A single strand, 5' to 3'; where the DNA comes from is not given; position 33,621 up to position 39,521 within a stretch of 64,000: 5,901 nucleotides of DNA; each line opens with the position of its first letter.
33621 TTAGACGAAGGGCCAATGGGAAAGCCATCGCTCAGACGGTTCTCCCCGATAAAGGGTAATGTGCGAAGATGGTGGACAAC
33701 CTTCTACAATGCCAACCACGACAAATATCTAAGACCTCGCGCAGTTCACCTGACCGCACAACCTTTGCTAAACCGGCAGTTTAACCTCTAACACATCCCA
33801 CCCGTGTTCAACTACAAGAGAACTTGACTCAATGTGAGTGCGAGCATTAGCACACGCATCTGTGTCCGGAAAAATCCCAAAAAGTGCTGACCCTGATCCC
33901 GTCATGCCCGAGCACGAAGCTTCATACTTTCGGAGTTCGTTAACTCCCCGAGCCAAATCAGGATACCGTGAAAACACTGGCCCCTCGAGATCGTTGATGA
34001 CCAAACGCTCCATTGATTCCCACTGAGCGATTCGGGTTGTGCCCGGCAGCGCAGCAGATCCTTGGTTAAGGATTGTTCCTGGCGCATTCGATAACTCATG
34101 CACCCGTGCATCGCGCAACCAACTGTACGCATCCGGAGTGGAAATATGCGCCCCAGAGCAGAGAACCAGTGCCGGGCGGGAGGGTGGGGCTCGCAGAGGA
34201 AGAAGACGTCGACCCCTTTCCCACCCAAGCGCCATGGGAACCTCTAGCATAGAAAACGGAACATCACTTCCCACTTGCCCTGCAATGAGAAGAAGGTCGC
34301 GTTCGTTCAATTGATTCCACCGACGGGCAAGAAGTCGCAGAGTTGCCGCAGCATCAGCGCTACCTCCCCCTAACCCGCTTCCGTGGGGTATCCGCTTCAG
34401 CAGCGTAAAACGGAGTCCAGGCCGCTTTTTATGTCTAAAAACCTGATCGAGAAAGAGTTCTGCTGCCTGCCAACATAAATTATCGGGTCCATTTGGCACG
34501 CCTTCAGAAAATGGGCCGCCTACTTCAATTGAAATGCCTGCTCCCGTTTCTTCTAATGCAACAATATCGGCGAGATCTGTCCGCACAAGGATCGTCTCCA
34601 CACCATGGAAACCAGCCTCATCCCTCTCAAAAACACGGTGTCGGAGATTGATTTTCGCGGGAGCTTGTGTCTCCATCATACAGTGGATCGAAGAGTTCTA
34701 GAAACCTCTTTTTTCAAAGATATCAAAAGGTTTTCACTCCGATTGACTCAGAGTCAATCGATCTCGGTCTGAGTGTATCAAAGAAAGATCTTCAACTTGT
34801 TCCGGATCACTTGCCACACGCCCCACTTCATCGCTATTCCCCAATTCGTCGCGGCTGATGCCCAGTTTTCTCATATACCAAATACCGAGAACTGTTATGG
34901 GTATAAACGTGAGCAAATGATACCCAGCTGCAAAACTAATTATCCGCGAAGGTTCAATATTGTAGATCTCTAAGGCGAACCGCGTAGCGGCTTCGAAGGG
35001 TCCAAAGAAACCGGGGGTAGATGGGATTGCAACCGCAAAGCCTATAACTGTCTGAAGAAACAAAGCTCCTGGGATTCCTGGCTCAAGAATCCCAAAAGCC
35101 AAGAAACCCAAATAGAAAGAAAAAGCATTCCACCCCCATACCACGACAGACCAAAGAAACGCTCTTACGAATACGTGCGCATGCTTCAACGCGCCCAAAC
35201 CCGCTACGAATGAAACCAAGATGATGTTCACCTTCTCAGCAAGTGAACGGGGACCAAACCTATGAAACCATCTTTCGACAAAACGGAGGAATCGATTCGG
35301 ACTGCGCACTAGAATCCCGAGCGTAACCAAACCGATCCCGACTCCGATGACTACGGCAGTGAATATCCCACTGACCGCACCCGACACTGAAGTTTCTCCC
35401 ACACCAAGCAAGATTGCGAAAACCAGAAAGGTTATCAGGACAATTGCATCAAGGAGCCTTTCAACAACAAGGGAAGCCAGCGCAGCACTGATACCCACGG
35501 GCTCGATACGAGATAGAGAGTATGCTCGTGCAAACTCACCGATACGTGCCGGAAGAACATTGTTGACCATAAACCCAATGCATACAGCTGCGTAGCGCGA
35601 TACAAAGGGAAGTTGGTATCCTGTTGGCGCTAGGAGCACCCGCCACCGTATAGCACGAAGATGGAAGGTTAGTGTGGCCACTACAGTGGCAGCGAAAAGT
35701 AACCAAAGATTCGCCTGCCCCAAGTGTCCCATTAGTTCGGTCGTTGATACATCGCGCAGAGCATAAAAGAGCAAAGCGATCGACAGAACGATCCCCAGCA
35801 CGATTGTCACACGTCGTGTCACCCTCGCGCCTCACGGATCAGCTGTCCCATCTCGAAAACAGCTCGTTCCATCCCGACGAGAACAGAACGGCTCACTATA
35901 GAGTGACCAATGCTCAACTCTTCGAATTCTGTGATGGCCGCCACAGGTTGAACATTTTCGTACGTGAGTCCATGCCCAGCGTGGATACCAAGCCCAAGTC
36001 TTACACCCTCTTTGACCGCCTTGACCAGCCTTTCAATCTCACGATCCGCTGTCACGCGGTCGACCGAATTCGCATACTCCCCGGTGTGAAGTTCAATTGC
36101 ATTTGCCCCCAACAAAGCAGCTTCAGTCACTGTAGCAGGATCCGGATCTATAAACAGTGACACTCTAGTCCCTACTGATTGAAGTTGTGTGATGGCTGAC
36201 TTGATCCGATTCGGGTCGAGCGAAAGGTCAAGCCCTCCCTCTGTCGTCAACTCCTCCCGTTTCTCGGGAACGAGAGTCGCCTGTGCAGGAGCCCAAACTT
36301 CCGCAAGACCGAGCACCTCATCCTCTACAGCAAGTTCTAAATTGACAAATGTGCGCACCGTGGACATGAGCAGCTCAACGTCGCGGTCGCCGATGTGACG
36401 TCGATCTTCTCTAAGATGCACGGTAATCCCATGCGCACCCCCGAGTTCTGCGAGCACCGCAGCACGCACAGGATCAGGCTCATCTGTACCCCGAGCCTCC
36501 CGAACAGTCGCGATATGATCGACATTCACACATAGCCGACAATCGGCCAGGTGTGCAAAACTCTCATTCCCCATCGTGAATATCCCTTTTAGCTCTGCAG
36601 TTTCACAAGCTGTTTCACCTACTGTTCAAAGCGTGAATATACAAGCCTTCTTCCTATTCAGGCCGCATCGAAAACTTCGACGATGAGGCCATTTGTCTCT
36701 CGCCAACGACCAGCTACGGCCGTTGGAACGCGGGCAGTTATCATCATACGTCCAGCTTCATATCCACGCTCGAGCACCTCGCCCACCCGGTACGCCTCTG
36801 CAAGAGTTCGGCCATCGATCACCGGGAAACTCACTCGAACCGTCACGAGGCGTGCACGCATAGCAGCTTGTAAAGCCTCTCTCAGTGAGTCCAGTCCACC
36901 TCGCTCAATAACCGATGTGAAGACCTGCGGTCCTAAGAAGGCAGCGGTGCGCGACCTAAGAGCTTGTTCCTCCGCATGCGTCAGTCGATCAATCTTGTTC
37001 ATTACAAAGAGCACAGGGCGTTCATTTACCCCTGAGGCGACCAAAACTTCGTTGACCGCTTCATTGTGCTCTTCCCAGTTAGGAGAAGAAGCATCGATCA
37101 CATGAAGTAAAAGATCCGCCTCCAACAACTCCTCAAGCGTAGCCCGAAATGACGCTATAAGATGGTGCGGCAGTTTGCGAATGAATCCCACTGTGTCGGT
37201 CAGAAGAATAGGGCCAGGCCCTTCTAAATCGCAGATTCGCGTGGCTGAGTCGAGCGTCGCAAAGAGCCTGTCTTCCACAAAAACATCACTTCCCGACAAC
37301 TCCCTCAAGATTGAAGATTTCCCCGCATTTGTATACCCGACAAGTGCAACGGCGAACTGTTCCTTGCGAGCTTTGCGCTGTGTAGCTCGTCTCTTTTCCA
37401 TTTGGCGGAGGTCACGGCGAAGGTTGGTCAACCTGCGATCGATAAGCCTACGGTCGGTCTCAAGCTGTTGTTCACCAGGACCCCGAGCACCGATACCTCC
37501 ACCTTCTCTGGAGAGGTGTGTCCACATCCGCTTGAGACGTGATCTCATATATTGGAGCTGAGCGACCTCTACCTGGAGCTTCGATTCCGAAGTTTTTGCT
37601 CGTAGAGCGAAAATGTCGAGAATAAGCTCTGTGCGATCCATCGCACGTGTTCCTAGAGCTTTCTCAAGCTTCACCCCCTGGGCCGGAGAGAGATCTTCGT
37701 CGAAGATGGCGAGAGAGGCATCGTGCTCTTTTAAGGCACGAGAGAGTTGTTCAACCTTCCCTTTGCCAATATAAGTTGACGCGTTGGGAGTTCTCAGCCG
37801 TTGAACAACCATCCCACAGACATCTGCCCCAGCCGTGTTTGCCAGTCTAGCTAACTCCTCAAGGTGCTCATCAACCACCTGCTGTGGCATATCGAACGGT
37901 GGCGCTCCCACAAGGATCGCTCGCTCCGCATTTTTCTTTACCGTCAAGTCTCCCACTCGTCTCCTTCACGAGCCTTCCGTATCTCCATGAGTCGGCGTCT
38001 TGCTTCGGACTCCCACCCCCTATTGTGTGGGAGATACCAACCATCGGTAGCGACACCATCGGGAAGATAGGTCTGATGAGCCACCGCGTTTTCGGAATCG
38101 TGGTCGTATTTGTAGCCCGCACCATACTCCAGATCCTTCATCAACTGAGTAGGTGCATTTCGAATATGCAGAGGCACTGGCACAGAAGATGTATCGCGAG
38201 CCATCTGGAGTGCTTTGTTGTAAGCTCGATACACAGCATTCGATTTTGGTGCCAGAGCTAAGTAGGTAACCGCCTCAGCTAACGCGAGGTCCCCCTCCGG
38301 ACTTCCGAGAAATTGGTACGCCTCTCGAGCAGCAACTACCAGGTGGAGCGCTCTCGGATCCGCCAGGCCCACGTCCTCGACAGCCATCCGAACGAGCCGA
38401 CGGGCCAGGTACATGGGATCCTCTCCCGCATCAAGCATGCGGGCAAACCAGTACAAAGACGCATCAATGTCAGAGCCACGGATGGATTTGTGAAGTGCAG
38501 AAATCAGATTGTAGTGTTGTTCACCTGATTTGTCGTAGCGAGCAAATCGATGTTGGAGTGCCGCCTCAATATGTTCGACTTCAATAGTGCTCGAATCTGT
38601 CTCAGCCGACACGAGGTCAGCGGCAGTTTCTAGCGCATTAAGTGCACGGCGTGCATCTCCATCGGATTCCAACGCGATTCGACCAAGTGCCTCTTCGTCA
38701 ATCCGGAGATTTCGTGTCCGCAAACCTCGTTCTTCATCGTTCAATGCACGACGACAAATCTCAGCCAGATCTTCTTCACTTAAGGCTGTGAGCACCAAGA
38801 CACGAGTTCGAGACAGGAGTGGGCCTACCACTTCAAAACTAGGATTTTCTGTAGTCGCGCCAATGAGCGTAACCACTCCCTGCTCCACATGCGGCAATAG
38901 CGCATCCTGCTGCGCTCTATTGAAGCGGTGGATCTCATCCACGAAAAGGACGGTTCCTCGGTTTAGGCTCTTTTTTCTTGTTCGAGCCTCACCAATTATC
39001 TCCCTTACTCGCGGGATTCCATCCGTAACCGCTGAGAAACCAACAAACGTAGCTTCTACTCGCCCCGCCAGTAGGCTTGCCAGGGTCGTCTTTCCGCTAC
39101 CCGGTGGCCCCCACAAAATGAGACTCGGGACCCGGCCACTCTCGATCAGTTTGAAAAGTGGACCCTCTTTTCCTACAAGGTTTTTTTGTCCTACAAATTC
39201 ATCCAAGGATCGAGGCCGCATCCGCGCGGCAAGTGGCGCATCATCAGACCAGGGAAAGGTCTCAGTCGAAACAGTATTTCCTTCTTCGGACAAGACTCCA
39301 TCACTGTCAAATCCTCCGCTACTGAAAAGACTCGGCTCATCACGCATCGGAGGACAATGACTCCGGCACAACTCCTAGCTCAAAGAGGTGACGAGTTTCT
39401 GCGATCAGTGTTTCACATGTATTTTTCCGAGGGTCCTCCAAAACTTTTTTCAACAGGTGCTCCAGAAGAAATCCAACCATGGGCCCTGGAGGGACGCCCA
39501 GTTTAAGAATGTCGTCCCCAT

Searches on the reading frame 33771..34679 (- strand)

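Call 30: search_protein_families(library=ncbifam, proteins=[window:33771-34679:-], max_evalue=1e-8)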
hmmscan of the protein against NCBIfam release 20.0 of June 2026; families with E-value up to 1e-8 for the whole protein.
window:33771-34679:- (303 aa): 7 families
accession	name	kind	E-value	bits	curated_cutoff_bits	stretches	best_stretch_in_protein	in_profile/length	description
NF011202.0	PRK14608.1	equivalog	1.9e-48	165.2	204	1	2-286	10-281/294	4-(cytidine 5'-diphospho)-2-C-methyl-D-erythritol kinase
NF002870.0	PRK03188.1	equivalog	2.8e-39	134.6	286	1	3-278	12-278/310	4-(cytidine 5'-diphospho)-2-C-methyl-D-erythritol kinase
TIGR00154.1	ispE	equivalog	2.6e-36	125.7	138.7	1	3-272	4-260/294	4-(cytidine 5'-diphospho)-2-C-methyl-D-erythritol kinase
NF011205.0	PRK14611.1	equivalog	1.2e-20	74.2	364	1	1-270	1-252/275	4-(cytidine 5'-diphospho)-2-C-methyl-D-erythritol kinase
NF011207.0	PRK14613.1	equivalog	8.5e-20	71.2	359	1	85-275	90-275/297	4-(cytidine 5'-diphospho)-2-C-methyl-D-erythritol kinase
NF003216.0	PRK04181.1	equivalog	1.8e-15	57.4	191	1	6-268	5-252/257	4-(cytidine 5'-diphospho)-2-C-methyl-D-erythritol kinase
NF004568.0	PRK05905.1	equivalog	1.2e-13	51.3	321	0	76-146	79-146/261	4-(cytidine 5'-diphospho)-2-C-methyl-D-erythritol kinase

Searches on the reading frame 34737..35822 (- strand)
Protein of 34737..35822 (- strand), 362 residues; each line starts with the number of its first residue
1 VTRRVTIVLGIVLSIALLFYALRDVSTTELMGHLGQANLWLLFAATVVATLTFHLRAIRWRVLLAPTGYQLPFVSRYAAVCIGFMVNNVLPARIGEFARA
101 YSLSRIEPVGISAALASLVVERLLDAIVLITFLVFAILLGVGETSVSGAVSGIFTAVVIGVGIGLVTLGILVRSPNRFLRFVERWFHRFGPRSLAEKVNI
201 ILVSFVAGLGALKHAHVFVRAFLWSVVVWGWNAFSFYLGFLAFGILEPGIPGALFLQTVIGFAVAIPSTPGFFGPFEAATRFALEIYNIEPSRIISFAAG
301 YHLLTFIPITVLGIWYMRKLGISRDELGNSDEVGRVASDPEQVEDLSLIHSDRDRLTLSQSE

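Call 30: search_protein_families(library=ncbifam, proteins=[window:34737-35822:-], max_evalue=1e-8)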
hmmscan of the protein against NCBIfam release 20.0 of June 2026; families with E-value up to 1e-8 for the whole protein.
window:34737-35822:- (362 aa): 1 family
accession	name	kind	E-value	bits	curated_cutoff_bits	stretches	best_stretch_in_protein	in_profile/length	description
TIGR00374.1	TIGR00374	subfamily_domain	1.6e-28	100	43.2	1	11-317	1-310/323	flippase-like domain-containing protein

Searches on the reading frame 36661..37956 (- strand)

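Call 31: search_protein_families(library=ncbifam, proteins=[window:36661-37956:-], max_evalue=1e-8)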
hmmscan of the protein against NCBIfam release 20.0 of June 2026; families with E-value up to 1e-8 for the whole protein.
window:36661-37956:- (432 aa): 11 families
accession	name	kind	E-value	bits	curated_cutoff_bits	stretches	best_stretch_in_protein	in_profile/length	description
TIGR03156.1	GTP_HflX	equivalog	2e-130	434.8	216.75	1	13-365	2-350/351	GTPase HflX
NF008280.0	PRK11058.1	equivalog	1.7e-100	336.8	441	1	10-413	8-409/426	ribosome rescue GTPase HflX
TIGR03918.1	GTP_HydF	equivalog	1.7e-15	56.8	325.55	1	197-368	4-169/392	[FeFe] hydrogenase H-cluster maturation GTPase HydF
TIGR03594.1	GTPase_EngA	equivalog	3.6e-14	52.6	306.7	1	185-367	159-347/432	ribosome biogenesis GTPase Der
TIGR00450.1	mnmE_trmE_thdF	equivalog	1.3e-13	50.8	252.6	1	168-331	178-335/446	tRNA uridine-5-carboxymethylaminomethyl(34) synthesis GTPase MnmE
NF003661.0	PRK05291.1-3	equivalog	2.2e-13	50.3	380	1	171-375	188-379/448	tRNA uridine-5-carboxymethylaminomethyl(34) synthesis GTPase MnmE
NF000908.1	PRK00089.1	equivalog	6.2e-13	48.7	237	1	202-366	5-167/291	GTPase Era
TIGR02729.1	Obg_CgtA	equivalog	6.7e-12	45.1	280.25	1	203-364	160-326/329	Obg family GTPase CgtA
NF008956.1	PRK12299.1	equivalog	4.1e-11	42.4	300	1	203-366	161-325/327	GTPase ObgE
TIGR00231.1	small_GTP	domain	3.9e-10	39.7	42.5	1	200-335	3-134/164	GTP-binding protein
NF008955.0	PRK12297.1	equivalog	7.8e-09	34.9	406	0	203-367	162-329/429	GTPase ObgE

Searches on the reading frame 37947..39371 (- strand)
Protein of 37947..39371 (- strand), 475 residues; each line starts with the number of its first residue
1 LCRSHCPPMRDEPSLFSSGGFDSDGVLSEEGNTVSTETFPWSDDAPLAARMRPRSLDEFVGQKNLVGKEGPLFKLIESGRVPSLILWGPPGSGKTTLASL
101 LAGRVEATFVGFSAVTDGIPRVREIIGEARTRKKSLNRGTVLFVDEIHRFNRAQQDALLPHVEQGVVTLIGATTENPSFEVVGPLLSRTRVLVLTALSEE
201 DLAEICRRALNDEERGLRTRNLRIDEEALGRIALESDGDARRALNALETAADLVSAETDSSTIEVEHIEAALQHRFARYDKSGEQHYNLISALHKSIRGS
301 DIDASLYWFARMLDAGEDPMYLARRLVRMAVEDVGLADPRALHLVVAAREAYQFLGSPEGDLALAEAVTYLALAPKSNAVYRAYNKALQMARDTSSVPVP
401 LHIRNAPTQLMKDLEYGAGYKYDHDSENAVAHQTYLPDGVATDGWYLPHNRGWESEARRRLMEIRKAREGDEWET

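Call 31: search_protein_families(library=ncbifam, proteins=[window:37947-39371:-], max_evalue=1e-8)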
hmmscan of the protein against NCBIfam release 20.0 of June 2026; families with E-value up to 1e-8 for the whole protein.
window:37947-39371:- (475 aa): 20 families
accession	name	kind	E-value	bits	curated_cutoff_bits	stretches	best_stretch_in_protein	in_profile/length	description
NF009881.0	PRK13341.1-2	equivalog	1.2e-131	440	651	1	44-467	15-437/736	AAA family ATPase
NF009883.0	PRK13341.1-4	equivalog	1.5e-124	416.5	668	1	44-467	18-440/729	AAA family ATPase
NF009882.0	PRK13341.1-3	equivalog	9.9e-104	347.9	1197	1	43-466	16-437/734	AAA family ATPase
NF009880.0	PRK13341.1-1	equivalog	1.4e-90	304.3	891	1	44-468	5-409/599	AAA family ATPase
NF011289.0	PRK14700.1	equivalog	2.2e-60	204.3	570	1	159-468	1-298/300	recombination factor protein RarA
NF000868.0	PRK00080.1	equivalog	1.2e-20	73.7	282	1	47-164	15-128/330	Holliday junction branch migration DNA helicase RuvB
NF001679.0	PRK00440.1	equivalog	1.6e-18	66.9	303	1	49-260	10-217/322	replication factor C small subunit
TIGR00635.1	ruvB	equivalog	2.9e-16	59.4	299.05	1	55-163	2-106/305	Holliday junction branch migration DNA helicase RuvB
TIGR02397.1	dnaX_nterm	equivalog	5.2e-16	58.8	250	1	115-338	95-295/355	DNA polymerase III subunit gamma/tau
NF003229.0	PRK04195.1-5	equivalog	1.9e-15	56.5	280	1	44-304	4-263/413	replication factor C large subunit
NF009067.0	PRK12402.1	equivalog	8.3e-13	48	317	0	50-105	8-60/340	replication factor C small subunit 2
NF003159.0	PRK04132.1-4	equivalog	1.7e-11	42.9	999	0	117-261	613-751/852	replication factor C small subunit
NF006585.0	PRK09111.1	equivalog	4.1e-11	42.2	604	0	116-326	127-314/616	DNA polymerase III subunit gamma/tau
TIGR02902.1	spore_lonB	equivalog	6.7e-11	41.5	723.3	0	168-271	235-328/531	ATP-dependent protease LonB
NF003157.0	PRK04132.1-2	equivalog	2.9e-10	38.7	1103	0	129-257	639-760/864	replication factor C small subunit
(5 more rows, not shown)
